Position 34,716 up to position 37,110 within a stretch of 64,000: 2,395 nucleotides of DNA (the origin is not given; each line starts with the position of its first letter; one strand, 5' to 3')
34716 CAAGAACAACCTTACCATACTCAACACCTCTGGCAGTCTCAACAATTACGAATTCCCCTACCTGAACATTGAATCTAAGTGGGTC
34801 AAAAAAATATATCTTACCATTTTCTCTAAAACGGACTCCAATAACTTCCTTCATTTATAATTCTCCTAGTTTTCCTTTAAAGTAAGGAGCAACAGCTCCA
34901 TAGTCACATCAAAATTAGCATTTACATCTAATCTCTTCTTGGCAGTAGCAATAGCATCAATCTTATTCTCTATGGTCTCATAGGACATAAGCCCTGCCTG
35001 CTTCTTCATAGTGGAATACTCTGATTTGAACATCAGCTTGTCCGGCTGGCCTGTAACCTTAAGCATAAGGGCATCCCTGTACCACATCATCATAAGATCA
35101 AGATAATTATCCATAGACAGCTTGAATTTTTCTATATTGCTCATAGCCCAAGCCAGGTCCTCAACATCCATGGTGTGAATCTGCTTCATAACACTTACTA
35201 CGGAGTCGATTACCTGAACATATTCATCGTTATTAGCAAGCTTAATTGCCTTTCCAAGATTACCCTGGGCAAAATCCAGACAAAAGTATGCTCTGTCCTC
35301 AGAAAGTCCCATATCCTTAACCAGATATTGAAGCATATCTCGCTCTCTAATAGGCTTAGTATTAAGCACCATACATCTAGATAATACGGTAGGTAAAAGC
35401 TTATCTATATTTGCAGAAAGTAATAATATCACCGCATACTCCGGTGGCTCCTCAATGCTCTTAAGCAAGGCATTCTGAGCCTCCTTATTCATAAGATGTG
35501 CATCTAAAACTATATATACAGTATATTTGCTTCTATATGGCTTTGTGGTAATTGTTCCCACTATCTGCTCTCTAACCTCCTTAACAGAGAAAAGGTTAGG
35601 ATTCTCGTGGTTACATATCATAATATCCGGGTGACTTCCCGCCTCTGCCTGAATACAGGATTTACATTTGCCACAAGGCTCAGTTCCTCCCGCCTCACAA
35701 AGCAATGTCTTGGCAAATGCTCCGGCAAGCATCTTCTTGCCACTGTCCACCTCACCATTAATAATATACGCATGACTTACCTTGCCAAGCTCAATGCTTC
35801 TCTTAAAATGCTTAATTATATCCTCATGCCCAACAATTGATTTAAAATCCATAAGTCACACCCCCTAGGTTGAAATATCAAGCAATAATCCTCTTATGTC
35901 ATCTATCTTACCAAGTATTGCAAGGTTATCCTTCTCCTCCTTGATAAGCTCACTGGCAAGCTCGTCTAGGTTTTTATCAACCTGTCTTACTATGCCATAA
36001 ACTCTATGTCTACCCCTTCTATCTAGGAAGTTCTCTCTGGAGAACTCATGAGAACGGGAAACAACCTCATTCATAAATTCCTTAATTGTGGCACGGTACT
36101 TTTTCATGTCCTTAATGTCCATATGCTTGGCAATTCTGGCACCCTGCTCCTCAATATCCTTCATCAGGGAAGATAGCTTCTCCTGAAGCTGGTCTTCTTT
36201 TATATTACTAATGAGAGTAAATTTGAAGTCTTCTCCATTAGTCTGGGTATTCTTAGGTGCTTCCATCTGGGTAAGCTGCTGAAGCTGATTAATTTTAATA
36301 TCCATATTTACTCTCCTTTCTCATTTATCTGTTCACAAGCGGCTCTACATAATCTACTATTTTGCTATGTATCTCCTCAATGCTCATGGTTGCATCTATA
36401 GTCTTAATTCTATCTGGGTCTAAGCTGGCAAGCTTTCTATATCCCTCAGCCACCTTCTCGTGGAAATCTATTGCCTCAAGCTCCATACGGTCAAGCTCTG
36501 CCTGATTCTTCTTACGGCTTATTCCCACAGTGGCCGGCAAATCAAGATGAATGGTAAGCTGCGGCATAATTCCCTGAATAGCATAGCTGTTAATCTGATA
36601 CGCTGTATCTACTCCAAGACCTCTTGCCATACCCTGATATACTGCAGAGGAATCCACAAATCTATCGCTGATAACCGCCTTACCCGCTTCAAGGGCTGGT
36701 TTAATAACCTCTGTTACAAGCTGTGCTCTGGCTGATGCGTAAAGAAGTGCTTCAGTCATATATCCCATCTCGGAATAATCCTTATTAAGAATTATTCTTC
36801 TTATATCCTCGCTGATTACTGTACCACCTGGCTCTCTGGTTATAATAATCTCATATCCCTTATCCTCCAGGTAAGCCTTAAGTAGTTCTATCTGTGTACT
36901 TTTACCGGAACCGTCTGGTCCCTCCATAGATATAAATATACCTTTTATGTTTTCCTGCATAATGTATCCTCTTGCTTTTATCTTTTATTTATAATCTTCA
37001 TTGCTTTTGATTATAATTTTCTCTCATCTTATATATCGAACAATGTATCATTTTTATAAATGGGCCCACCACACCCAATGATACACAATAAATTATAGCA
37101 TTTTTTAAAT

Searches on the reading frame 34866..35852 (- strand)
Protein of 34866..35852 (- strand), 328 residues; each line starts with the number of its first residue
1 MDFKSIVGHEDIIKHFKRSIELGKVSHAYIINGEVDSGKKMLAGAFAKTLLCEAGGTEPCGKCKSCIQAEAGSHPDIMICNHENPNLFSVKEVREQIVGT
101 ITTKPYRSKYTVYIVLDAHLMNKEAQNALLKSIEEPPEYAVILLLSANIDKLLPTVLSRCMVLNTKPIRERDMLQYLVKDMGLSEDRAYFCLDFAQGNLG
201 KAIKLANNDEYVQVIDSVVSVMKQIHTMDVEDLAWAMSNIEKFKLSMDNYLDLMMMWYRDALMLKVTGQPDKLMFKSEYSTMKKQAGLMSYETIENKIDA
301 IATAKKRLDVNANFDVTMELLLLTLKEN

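Call 11: search_protein_families(library=pfam, proteins=[window:34866-35852:-], max_evalue=0.001)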
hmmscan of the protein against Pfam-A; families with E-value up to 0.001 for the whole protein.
window:34866-35852:- (328 aa): 1 family
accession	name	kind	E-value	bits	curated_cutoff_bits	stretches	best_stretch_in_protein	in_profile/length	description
PF13177.12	DNA_pol3_delta2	-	3.3e-49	167.4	27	1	9-168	2-160/161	DNA polymerase III, delta subunit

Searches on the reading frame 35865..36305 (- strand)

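Call 11: search_protein_families(library=pfam, proteins=[window:35865-36305:-], max_evalue=0.001)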
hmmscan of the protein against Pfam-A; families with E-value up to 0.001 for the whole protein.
window:35865-36305:- (146 aa): 1 family
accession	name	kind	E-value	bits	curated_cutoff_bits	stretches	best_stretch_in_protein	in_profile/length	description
PF03885.18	DUF327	-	1e-47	162.2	25.8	1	7-144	6-142/143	Protein of unknown function (DUF327)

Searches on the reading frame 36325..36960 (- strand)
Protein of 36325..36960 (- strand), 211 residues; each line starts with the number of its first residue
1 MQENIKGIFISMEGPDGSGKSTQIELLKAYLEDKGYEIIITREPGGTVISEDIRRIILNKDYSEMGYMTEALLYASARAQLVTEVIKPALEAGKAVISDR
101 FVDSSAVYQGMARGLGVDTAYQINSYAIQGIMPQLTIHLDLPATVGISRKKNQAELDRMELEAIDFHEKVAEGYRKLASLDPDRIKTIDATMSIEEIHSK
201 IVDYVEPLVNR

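Call 11: search_protein_families(library=pfam, proteins=[window:36325-36960:-], max_evalue=0.001)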
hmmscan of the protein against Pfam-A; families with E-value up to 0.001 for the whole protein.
window:36325-36960:- (211 aa): 2 families
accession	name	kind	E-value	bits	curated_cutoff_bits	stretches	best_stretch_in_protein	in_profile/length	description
PF02223.23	Thymidylate_kin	-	3.1e-52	177.4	27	1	13-201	2-185/185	Thymidylate kinase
PF13521.12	AAA_28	-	0.0003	21.5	27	1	10-176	2-148/164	AAA domain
